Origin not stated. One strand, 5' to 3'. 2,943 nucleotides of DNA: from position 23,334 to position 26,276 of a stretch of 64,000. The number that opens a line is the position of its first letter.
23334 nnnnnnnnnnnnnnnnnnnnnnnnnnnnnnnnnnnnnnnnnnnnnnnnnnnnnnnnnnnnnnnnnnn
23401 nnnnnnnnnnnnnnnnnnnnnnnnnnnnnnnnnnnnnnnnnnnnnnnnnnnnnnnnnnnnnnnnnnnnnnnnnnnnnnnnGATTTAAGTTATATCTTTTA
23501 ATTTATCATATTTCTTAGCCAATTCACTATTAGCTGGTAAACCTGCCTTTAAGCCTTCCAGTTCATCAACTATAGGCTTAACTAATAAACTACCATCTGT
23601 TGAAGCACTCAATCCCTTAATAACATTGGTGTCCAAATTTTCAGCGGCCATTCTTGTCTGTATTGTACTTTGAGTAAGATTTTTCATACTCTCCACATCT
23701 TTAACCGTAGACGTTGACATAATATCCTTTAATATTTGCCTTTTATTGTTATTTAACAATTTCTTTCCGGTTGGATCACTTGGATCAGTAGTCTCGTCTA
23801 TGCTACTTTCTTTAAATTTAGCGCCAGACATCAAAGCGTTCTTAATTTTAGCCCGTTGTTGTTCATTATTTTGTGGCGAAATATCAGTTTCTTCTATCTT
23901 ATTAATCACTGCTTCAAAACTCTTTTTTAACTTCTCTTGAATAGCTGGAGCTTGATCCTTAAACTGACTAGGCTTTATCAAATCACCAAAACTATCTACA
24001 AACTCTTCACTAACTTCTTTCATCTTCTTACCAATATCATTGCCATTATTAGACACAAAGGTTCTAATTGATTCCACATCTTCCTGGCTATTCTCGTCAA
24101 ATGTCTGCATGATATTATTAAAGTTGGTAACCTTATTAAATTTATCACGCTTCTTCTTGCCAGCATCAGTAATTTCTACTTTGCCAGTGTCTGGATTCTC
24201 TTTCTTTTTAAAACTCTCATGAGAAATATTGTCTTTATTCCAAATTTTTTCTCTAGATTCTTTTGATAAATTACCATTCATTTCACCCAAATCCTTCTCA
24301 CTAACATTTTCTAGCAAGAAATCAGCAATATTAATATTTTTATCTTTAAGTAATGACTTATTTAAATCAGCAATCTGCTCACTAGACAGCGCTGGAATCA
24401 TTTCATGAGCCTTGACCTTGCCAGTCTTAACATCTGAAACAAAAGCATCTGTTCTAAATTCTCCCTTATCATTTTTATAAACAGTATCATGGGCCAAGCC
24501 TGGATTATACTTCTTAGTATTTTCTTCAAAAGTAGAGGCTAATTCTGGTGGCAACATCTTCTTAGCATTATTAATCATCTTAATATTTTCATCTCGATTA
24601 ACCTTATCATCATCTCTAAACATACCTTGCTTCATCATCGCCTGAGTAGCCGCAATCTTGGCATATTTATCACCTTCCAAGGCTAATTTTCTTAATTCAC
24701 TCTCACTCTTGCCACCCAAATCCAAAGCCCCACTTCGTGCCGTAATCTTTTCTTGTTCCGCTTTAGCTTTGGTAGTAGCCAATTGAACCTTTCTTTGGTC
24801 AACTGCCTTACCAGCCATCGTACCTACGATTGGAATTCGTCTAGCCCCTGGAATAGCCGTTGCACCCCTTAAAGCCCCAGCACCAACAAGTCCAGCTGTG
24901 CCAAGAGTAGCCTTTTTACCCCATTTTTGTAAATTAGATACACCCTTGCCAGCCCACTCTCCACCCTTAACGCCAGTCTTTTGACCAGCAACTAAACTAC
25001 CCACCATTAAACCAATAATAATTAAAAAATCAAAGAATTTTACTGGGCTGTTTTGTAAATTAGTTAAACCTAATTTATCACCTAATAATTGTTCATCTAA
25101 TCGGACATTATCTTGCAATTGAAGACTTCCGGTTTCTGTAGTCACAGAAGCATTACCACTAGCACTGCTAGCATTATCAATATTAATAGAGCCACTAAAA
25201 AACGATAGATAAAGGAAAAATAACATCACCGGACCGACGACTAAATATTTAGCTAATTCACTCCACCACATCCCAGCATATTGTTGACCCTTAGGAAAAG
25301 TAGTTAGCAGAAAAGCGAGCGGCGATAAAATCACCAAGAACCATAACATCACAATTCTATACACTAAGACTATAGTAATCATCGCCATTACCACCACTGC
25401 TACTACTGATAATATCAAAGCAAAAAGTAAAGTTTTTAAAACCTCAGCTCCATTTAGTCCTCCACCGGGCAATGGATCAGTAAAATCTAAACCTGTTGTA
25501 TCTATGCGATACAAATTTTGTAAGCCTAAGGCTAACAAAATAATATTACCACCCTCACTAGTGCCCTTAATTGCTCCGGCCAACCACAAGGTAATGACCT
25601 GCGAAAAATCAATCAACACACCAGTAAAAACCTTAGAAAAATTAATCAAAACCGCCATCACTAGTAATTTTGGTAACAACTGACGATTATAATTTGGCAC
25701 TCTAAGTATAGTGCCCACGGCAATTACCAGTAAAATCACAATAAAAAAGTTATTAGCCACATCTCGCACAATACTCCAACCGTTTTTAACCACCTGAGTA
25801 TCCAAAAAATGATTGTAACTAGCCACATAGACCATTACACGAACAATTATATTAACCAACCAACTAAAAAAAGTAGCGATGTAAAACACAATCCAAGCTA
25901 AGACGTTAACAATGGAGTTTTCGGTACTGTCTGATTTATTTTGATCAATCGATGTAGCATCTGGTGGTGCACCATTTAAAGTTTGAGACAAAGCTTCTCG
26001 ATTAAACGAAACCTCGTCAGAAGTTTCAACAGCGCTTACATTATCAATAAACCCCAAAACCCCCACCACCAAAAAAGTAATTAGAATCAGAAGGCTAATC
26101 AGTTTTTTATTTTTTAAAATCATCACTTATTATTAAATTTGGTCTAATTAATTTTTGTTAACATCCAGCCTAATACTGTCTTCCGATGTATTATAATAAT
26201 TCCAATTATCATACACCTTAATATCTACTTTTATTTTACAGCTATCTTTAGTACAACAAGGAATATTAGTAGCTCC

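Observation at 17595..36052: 18.5-kb co-directional operon: TSP3-repeat protein, 3003-aa CBM-repeat giant protein, VirB6-like, VirB4 ATPase, small membrane proteins and ComF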

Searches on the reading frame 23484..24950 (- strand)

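Call 52: search_protein_families(library=pfam, proteins=[window:23484-24950:-], max_evalue=1)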
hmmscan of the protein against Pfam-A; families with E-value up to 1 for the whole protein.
window:23484-24950:- (488 aa): 1 family
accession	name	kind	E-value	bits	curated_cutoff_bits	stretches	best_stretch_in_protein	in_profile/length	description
PF06288.18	DUF1040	-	0.067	14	27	1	152-204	32-84/86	Protein of unknown function (DUF1040)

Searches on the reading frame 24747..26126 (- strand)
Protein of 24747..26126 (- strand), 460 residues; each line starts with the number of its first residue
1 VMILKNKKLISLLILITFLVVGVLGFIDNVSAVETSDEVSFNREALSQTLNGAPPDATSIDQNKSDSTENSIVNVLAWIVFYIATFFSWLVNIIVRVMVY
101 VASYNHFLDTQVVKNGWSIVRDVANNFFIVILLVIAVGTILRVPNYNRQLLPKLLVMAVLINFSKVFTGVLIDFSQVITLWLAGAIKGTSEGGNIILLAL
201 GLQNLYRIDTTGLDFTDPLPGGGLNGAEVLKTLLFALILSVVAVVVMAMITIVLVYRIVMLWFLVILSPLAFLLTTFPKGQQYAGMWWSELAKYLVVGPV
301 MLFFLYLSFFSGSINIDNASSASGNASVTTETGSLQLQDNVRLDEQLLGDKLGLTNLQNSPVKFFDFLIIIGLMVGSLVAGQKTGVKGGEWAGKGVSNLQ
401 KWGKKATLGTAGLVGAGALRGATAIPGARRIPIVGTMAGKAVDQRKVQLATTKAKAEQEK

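Call 78: search_solved_structures(query=A4, max_evalue=10)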
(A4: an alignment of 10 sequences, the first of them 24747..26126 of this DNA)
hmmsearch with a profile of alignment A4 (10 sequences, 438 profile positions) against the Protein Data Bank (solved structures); distinct sequences matched with E-value up to 10: 2.
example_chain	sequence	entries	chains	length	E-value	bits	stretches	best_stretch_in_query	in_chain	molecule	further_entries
9yoj_B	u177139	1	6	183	0.44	12.6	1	48-101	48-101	Hemagglutinin HA2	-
7tuy_R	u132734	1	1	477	0.46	12.5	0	144-193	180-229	G-protein coupled receptor 183,Soluble cytochrome b562 fusion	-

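Call 79: search_protein_families(library=pfam, alignment_id=A4, max_evalue=0.01)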
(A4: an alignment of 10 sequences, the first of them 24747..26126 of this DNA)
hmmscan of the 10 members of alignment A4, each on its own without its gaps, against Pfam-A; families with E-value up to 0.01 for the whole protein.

A. member 1, window:24747-26126:- (460 aa): 1 family
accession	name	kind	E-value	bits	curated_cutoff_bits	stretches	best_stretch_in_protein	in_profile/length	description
PF04610.19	TrbL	-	6.7e-07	29.7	25.9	1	154-315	32-181/215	TrbL/VirB6 plasmid conjugal transfer protein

B. families by the number of members that match (of 10 scanned): 1 family
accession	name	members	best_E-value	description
PF04610.19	TrbL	6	6.7e-07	TrbL/VirB6 plasmid conjugal transfer protein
